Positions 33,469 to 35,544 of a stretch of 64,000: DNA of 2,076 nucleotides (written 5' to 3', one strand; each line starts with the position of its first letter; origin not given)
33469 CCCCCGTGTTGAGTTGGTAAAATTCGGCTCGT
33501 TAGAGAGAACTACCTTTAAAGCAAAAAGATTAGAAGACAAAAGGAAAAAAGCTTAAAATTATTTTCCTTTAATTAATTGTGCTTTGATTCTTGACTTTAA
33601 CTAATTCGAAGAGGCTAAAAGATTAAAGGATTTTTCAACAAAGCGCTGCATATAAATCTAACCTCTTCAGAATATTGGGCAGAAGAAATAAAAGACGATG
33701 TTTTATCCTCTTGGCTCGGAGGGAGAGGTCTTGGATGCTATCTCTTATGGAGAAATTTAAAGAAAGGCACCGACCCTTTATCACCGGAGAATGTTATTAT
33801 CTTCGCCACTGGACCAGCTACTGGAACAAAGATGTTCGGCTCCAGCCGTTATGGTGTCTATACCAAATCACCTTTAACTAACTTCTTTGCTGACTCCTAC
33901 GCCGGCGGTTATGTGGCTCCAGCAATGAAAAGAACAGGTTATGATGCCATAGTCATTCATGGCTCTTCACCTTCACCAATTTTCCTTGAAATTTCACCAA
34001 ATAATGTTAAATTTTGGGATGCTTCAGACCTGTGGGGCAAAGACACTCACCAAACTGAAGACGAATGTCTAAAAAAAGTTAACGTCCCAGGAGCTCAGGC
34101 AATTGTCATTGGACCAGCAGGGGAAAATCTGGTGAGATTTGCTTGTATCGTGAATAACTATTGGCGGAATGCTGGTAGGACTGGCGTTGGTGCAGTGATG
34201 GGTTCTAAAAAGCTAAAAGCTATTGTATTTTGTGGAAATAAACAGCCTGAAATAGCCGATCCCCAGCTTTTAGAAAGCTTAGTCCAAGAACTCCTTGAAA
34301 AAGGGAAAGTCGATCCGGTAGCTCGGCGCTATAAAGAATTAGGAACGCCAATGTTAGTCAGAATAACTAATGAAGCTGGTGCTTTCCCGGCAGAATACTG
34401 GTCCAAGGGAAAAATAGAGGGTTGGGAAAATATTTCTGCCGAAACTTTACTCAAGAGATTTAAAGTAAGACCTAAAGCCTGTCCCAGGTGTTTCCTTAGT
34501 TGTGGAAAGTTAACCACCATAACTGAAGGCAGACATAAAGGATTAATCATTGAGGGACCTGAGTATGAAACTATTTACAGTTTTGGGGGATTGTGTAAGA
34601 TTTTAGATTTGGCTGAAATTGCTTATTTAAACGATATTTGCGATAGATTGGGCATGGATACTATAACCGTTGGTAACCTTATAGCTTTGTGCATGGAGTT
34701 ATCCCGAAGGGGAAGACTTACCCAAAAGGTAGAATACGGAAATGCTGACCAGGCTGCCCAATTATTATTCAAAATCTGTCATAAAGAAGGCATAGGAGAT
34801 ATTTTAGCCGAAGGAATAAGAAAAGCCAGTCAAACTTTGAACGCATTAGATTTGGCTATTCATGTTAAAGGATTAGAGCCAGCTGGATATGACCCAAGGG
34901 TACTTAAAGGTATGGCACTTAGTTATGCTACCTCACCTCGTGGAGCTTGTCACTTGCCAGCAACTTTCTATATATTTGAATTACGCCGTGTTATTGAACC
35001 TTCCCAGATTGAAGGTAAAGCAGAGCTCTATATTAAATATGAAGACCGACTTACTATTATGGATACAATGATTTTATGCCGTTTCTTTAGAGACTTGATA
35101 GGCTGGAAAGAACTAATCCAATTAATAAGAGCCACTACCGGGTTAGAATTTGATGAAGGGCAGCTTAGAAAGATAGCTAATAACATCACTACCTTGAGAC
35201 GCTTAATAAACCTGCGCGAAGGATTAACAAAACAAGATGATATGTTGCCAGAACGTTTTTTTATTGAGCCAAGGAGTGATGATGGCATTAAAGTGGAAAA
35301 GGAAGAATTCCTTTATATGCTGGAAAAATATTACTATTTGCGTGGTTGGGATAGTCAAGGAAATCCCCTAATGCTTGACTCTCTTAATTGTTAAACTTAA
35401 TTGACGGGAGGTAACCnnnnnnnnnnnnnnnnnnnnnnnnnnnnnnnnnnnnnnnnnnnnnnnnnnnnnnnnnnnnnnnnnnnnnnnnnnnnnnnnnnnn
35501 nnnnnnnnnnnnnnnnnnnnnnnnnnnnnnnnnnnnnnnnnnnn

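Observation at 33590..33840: Aldehyde:ferredoxin oxidoreductase gene whose conserved N-terminus has no canonical start codon; ATT initiation candidate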

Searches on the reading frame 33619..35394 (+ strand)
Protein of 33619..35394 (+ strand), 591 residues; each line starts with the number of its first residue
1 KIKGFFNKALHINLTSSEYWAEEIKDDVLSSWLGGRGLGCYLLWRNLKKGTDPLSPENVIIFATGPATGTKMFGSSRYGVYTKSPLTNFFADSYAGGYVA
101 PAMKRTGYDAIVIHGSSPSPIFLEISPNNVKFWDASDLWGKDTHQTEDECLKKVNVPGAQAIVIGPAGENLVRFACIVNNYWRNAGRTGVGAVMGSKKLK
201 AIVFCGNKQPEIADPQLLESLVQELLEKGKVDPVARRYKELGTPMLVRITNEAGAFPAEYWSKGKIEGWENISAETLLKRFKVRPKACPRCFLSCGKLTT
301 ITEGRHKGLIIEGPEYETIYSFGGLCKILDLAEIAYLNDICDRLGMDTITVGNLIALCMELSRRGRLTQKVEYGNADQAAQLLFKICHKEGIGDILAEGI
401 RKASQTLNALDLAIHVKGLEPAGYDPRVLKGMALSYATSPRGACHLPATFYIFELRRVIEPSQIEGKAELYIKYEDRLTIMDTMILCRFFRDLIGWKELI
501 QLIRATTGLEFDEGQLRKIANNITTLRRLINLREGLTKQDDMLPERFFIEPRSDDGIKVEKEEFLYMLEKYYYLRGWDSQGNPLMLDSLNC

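Call 5: search_protein_families(library=pfam, proteins=[window:33619-35394:+])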
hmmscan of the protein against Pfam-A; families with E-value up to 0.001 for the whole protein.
window:33619-35394:+ (591 aa): 2 families
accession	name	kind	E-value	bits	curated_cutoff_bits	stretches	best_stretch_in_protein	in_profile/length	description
PF01314.23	AFOR_C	-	4.6e-116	388.6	27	1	221-583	2-375/385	Aldehyde ferredoxin oxidoreductase, domains 2 & 3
PF02730.20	AFOR_N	-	1.5e-77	260.3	29.8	1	8-206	2-198/199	Aldehyde ferredoxin oxidoreductase, N-terminal domain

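Call 6: search_solved_structures(query=window:33619-35394:+, show_alignments=3)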
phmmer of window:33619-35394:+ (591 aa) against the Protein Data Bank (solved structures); distinct sequences matched with E-value up to 0.001: 9.
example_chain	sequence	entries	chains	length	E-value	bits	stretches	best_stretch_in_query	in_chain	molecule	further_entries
1aor_A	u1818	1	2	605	3.8e-115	388.7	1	4-582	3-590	ALDEHYDE FERREDOXIN OXIDOREDUCTASE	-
9mqx_D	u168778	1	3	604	2e-114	386.4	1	4-584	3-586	Aldehyde:ferredoxin oxidoreductase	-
1b25_A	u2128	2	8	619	2.3e-96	326.7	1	4-583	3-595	PROTEIN (FORMALDEHYDE FERREDOXIN OXIDOREDUCTASE) | FORMALDEHYDE FERREDOXIN OXIDOREDUCTASE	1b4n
9g7j_A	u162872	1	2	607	1e-94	321.3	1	4-584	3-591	Aldehyde ferredoxin oxidoreductase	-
8c0z_A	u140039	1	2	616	1.9e-89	303.9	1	4-584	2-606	Aldehyde:ferredoxin oxidoreductase,tungsten-containing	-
9q1t_A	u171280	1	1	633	1.1e-86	294.7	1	3-577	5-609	Tungsten-dependent aldehyde oxidoreductase WOR83 from Haloferax volcanii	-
6x6u_A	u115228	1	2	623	1.4e-60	208.6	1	6-583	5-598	Formaldehyde:ferredoxin oxidoreductase wor5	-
6x1o_A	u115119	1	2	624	1.4e-60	208.5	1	6-583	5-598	Formaldehyde:ferredoxin oxidoreductase wor5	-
4z3w_A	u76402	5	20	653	5.5e-52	180.1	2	21-407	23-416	Benzoyl-CoA reductase, putative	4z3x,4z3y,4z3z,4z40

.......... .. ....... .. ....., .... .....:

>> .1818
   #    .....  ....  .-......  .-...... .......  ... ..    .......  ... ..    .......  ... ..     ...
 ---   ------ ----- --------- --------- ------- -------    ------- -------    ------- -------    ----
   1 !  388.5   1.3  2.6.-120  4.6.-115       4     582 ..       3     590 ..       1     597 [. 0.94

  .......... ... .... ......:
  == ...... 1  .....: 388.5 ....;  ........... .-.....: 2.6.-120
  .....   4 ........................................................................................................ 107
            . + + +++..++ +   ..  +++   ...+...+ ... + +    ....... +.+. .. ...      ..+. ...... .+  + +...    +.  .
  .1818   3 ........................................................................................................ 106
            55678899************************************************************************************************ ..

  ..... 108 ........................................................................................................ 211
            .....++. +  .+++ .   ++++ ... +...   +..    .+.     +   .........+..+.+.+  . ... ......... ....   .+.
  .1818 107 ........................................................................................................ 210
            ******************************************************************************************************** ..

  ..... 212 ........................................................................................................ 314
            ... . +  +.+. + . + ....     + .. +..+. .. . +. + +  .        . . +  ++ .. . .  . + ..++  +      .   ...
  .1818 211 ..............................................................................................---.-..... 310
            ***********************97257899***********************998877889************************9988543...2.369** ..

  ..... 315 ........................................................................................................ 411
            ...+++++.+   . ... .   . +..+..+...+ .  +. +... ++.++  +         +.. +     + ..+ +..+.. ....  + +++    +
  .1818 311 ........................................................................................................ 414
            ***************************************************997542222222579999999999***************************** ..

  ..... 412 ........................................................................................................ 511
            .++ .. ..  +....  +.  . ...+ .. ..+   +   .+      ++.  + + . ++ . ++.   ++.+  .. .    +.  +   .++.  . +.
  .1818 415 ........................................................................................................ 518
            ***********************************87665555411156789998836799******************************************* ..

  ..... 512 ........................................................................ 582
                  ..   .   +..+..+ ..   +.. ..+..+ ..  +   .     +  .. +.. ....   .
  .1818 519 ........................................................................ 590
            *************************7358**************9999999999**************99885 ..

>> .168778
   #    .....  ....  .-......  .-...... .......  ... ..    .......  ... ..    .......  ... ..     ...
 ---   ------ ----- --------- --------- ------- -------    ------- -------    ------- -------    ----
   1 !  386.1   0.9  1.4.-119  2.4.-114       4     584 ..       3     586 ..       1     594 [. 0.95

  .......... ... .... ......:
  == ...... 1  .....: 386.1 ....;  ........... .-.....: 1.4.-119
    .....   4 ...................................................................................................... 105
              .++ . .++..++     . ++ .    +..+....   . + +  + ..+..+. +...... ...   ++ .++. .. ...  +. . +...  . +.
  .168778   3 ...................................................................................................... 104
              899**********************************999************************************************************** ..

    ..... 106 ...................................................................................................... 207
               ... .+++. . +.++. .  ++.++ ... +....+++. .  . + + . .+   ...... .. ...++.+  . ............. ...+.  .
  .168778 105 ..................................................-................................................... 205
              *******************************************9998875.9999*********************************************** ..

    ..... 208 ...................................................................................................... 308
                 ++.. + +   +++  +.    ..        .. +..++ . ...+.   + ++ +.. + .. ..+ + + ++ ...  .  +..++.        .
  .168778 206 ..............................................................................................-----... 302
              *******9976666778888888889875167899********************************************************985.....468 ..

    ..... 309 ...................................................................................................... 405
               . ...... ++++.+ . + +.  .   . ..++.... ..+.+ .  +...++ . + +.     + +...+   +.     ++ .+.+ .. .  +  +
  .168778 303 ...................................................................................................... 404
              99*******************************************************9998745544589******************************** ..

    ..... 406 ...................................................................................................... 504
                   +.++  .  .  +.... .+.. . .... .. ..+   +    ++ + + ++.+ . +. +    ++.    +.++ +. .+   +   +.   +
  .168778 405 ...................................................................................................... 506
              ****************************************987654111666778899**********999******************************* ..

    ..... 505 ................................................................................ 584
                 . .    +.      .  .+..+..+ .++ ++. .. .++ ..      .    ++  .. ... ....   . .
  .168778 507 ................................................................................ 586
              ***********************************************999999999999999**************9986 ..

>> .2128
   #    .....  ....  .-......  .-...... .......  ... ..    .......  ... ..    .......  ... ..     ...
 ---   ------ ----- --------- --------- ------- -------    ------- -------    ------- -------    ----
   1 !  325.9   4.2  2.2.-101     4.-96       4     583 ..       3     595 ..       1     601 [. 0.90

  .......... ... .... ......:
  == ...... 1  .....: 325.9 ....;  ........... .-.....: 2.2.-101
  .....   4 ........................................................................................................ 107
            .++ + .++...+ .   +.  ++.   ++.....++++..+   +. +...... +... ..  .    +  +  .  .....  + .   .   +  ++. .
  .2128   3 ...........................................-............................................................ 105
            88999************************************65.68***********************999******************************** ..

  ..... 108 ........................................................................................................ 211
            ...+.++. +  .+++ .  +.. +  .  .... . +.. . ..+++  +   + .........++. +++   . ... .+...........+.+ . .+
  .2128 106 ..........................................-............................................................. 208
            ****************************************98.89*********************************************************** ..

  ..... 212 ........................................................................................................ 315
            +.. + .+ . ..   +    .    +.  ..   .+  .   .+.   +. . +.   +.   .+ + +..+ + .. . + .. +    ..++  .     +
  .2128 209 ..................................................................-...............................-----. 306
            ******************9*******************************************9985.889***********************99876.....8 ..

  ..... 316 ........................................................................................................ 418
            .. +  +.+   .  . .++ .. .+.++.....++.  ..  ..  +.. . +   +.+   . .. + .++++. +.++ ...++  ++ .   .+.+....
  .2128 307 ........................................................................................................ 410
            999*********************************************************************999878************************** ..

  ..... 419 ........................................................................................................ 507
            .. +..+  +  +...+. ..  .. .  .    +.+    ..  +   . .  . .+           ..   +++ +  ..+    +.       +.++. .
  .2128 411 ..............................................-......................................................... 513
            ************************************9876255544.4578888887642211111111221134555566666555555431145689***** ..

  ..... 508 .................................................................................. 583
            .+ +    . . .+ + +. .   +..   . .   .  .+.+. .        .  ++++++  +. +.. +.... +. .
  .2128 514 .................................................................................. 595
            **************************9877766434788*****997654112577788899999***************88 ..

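Call 7: find_homologous_proteins(query=window:33622-35394:+)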
Query window:33622-35394:+ (590 aa): 8000 proteins with E <= 0.001 among 8000 candidates; the best 120 are listed.
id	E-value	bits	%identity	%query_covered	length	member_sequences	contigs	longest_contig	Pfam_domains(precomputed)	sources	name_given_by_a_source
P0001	0.0e+0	1203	100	88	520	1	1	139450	PF02730.21,PF01314.24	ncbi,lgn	-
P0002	0.0e+0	1131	81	99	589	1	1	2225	PF02730.21,PF01314.24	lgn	-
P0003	0.0e+0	1099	80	97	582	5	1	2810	PF02730.21,PF01314.24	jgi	-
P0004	0.0e+0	1068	77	99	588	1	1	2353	PF02730.21,PF01314.24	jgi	-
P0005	0.0e+0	1066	76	99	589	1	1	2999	PF02730.21,PF01314.24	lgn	-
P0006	0.0e+0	1062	76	98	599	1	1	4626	PF02730.21,PF01314.24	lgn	-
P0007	0.0e+0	1055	77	98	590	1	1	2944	PF02730.21,PF01314.24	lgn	-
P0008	0.0e+0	1055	76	99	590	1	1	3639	PF02730.21,PF01314.24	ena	-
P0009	0.0e+0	1050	75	99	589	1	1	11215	PF02730.21,PF01314.24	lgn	-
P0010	0.0e+0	1045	76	99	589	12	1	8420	PF02730.21,PF01314.24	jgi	-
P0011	0.0e+0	1034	74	99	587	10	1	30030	PF02730.21,PF01314.24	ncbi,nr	ncbi:MAG: aldehyde ferredoxin oxidoreductase family protein [Chloroflexi bacterium]|nr:aldehyde ferr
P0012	0.0e+0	1023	73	99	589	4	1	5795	PF02730.21,PF01314.24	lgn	-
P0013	6.5e-295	997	72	99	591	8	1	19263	PF02730.21,PF01314.24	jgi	-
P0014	1.1e-293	993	72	97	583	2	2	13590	PF02730.21,PF01314.24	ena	-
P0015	3.1e-291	985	71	99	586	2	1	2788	PF02730.21,PF01314.24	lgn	-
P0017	4.8e-285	965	72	95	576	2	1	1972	PF02730.21,PF01314.24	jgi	jgi:aldehyde:ferredoxin oxidoreductase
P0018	4.4e-281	952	73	94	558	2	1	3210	PF02730.21,PF01314.24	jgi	-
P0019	9.6e-281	951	71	95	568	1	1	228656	PF02730.21,PF01314.24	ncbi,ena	-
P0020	2.0e-274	930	74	90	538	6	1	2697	PF02730.21,PF01314.24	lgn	-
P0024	1.2e-263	894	74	87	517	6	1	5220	PF02730.21,PF01314.24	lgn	-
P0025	2.4e-263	893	73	87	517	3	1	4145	PF02730.21,PF01314.24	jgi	-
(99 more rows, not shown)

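Call 8: find_encoding_contigs(protein=window:33832-35394:+, flank=3000)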
Protein window:33832-35394:+ (520 aa): no gene with exactly this product is on record in the collection.

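Call 10: find_encoding_contigs(protein=P0001, flank=2000, max_places=3)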
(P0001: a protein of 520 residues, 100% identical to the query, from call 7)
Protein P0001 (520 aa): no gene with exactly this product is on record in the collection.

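Call 11: find_related_loci(query=window:33622-35391:+, collection=genome_contigs, flank=3000)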
Query window:33622-35391:+ (590 aa) in genome_contigs; peptide patterns used: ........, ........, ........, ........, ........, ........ (x = any residue, [..] = any of these).
34 stretches matched a pattern; 3 encode a relative of the query (tblastn E <= 1e-3); 3 distinct loci.
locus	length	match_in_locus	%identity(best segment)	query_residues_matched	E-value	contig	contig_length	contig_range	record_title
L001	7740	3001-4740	70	1-582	0e+0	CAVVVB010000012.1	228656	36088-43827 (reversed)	MAG: uncultured Chloroflexia bacterium isolate MFD03726.bin.2.26 genome assembly, contig: contig_35619, whole genome sho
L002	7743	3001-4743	74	1-583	0e+0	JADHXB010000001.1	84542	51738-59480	MAG: Dehalococcoidia bacterium isolate BS750m-G42 BS-750m-C113, whole genome shotgun sequence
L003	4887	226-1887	30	5-547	3e-66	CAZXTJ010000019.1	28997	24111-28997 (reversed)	MAG TPA_asm: uncultured bacterium isolate binchicken_co56_54 genome assembly, contig: NODE_338_length_28997_cov_5.466727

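Call 15: find_encoding_contigs(protein=P0006, flank=1500, max_places=2)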
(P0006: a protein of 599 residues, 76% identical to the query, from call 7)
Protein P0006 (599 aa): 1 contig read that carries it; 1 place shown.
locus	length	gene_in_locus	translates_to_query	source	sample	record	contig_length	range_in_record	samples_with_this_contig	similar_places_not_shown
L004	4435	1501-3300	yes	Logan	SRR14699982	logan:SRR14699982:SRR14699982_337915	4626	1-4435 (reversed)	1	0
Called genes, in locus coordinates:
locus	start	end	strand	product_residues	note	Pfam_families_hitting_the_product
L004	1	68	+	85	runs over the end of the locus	?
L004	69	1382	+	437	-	PF06808:DctM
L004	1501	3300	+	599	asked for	PF02730:AFOR_N, PF01314:AFOR_C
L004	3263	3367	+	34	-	-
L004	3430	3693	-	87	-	-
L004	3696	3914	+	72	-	-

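Call 16: find_encoding_contigs(protein=P0013, flank=1500, max_places=2)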
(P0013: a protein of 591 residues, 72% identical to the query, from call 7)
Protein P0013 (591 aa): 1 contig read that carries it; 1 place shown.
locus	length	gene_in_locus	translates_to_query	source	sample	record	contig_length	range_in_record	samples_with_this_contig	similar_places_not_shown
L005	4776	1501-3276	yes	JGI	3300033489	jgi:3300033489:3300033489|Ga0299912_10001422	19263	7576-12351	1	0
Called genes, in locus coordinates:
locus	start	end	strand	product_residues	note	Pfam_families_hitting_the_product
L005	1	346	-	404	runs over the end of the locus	PF02771:Acyl-CoA_dh_N, PF02770:Acyl-CoA_dh_M, PF00441:Acyl-CoA_dh_1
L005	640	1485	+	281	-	PF04909:Amidohydro_2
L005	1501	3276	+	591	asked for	PF02730:AFOR_N, PF01314:AFOR_C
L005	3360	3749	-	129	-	PF00072:Response_reg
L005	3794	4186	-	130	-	PF00072:Response_reg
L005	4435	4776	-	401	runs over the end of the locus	PF02163:Peptidase_M50, PF00571:CBS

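Call 17: find_encoding_contigs(protein=P0024, flank=1500, max_places=2)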
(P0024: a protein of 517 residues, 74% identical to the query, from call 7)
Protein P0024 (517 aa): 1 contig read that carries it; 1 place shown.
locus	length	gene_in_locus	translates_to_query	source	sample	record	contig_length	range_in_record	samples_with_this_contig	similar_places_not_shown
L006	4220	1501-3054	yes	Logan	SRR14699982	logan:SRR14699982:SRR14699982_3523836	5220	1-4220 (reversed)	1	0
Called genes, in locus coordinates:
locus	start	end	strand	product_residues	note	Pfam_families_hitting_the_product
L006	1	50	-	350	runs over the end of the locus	?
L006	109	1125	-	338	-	PF04015:DUF362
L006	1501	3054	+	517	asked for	PF02730:AFOR_N, PF01314:AFOR_C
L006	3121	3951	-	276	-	PF00072:Response_reg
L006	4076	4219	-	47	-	?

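Call 22: find_encoding_contigs(protein=P0025, flank=1500, max_places=2)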
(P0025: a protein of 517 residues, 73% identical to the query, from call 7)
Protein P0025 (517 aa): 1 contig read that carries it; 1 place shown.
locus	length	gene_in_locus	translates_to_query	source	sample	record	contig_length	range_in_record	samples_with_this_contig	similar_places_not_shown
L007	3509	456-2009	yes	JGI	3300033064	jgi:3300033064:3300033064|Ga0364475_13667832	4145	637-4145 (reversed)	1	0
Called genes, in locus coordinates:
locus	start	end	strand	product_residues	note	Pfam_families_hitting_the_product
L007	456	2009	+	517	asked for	PF02730:AFOR_N, PF01314:AFOR_C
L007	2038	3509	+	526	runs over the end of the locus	PF00501:AMP-binding, PF13193:AMP-binding_C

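Call 23: find_encoding_contigs(protein=P0020, flank=1500, max_places=2)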
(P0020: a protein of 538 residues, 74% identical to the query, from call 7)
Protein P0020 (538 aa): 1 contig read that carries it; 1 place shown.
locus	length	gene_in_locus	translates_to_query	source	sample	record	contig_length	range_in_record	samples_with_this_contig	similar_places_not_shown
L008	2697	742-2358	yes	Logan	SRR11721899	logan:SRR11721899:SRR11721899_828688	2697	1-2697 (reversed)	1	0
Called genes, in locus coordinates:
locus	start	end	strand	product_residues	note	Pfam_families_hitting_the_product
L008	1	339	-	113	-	?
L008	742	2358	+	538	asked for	PF02730:AFOR_N, PF01314:AFOR_C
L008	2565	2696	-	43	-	?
